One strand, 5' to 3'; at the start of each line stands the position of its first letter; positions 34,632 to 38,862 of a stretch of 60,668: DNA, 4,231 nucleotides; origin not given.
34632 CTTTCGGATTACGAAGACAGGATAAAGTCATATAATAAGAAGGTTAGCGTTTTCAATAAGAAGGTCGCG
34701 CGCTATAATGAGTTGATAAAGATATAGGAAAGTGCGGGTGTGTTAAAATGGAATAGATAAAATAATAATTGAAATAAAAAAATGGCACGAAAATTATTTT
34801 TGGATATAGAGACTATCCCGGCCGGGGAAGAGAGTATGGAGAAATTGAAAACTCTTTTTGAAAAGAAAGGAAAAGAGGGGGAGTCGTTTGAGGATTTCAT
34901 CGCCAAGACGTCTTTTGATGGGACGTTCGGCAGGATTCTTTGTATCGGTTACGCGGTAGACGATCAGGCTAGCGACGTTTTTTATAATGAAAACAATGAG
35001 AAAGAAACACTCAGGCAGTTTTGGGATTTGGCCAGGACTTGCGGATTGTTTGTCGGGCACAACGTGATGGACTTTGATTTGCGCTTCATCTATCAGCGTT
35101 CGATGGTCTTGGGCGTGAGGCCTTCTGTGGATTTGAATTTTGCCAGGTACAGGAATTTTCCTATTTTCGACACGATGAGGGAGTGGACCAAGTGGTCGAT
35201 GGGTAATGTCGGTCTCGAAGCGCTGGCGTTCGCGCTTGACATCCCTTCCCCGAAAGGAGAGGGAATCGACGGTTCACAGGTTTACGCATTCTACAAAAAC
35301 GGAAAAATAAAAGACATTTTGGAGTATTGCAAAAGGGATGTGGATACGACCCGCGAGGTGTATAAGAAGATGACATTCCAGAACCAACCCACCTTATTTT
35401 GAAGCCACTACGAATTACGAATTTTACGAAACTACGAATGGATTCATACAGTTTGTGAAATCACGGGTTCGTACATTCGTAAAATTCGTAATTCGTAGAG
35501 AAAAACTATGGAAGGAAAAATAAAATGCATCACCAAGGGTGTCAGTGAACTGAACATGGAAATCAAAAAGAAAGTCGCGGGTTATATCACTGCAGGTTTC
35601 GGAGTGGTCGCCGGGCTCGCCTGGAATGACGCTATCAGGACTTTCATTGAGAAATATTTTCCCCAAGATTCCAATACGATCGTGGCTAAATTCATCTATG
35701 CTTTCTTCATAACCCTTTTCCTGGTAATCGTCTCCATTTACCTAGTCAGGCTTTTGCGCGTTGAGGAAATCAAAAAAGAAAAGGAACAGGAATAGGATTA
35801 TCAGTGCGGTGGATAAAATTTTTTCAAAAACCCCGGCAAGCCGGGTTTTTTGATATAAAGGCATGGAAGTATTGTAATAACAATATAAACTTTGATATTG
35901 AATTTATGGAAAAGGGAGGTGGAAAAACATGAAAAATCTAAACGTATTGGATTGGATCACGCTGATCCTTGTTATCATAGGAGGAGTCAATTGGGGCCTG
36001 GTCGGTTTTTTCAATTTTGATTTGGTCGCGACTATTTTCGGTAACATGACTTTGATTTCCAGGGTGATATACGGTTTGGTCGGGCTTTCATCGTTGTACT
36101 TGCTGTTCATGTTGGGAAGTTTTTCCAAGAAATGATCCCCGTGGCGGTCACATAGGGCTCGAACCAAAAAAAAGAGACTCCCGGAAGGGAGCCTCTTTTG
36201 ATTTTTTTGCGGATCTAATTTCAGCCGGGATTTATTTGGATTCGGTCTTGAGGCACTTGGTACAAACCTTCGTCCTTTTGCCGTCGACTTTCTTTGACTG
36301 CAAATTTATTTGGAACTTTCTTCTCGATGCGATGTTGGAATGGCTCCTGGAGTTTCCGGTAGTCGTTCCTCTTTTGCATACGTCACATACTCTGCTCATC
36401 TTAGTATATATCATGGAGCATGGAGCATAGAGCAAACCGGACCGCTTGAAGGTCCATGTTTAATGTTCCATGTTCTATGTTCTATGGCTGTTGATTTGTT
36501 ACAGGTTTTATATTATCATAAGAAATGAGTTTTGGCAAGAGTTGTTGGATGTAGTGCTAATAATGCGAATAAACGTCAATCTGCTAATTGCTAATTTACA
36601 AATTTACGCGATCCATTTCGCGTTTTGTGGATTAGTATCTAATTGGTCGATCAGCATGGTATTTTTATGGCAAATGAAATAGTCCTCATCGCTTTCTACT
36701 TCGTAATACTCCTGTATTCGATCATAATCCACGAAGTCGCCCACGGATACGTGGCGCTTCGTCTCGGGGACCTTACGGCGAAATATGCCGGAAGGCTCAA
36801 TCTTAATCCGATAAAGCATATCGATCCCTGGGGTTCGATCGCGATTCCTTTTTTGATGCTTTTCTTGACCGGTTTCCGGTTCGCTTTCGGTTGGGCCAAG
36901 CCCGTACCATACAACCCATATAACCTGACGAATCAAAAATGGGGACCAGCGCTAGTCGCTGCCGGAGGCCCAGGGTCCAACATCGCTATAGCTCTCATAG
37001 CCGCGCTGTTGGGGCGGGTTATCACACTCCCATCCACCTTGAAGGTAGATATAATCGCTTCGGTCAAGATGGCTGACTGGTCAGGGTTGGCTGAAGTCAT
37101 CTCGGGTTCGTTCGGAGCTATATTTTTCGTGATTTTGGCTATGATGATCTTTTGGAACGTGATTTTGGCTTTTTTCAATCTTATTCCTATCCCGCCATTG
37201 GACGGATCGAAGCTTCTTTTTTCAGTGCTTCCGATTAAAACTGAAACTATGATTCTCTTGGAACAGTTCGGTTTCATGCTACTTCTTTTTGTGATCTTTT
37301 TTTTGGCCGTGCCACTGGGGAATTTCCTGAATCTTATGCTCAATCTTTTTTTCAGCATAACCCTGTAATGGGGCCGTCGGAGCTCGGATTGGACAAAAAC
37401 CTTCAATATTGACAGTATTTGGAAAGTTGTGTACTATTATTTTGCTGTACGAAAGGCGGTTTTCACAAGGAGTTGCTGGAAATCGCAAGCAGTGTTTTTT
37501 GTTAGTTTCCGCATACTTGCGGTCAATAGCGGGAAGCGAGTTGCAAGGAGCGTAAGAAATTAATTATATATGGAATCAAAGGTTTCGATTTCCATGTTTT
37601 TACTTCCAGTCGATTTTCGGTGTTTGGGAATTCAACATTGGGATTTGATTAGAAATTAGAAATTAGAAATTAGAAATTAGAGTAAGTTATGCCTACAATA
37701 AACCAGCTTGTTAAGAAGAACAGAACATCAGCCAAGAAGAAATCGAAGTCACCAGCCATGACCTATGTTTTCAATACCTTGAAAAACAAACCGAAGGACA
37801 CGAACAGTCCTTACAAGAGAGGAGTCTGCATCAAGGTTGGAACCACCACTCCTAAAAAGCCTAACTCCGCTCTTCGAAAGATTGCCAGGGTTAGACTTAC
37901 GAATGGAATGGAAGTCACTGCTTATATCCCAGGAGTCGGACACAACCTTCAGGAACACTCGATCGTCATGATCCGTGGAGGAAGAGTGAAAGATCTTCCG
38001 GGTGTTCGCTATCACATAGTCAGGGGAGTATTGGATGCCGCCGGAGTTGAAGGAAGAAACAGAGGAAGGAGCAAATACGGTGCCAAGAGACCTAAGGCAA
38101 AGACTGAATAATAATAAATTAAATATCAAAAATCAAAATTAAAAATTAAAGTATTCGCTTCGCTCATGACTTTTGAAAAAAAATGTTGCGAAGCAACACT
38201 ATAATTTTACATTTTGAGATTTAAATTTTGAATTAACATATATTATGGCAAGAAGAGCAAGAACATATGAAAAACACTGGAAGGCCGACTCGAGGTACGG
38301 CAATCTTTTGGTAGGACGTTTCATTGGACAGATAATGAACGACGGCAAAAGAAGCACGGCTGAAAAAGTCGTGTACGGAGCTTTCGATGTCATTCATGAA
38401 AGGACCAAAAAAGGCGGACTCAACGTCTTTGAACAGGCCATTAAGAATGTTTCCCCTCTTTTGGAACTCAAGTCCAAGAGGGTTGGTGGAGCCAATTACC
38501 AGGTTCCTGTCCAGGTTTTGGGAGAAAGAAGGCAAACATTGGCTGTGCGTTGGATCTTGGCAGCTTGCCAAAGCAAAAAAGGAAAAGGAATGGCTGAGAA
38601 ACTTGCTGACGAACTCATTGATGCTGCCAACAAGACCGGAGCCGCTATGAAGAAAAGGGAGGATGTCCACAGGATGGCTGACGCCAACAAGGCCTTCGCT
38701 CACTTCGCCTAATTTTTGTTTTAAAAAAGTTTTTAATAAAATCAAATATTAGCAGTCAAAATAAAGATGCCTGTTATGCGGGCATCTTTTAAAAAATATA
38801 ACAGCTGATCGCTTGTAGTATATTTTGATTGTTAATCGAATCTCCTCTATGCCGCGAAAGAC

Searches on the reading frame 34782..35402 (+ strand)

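Call 13: search_protein_families(library=pfam, proteins=[window:34782-35402:+])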
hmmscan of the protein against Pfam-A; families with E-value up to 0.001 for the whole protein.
window:34782-35402:+ (206 aa): 3 families
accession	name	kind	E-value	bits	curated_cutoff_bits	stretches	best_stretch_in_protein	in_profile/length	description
PF10108.15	DNA_pol_B_exo2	-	9.3e-15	55.3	24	1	68-198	32-174/213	Predicted 3'-5' exonuclease related to the exonuclease domain of PolB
PF13482.12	RNase_H_2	-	4e-11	43.6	22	1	45-197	10-164/165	RNase_H superfamily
PF03104.25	DNA_pol_B_exo1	-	6e-05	23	23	1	66-112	137-184/242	DNA polymerase family B, exonuclease domain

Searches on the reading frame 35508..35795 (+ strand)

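Call 13: search_protein_families(library=pfam, proteins=[window:35508-35795:+])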
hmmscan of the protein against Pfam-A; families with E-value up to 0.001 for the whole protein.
window:35508-35795:+ (95 aa): 1 family
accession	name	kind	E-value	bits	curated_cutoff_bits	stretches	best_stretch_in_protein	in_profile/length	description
PF18898.5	DUF5654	-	2.4e-20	72.7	23.8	1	18-83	4-68/71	Family of unknown function (DUF5654)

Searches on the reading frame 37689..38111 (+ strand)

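Call 70: search_protein_families(library=pfam, proteins=[window:37689-38111:+], max_evalue=0.00001)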
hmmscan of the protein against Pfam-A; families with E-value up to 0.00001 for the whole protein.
window:37689-38111:+ (140 aa): 1 family
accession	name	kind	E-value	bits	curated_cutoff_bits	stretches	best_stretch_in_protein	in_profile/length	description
PF00164.32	Ribosom_S12_S23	-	3.3e-36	123.8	22.3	1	38-136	9-109/110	Ribosomal protein S12/S23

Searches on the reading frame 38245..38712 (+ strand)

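Call 70: search_protein_families(library=pfam, proteins=[window:38245-38712:+], max_evalue=0.00001)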
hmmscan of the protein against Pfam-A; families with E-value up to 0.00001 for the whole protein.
window:38245-38712:+ (155 aa): 1 family
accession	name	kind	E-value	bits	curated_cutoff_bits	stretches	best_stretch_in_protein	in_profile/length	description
PF00177.27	Ribosomal_S7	-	1.4e-57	193.9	24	1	3-149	2-148/148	Ribosomal protein S7p/S5e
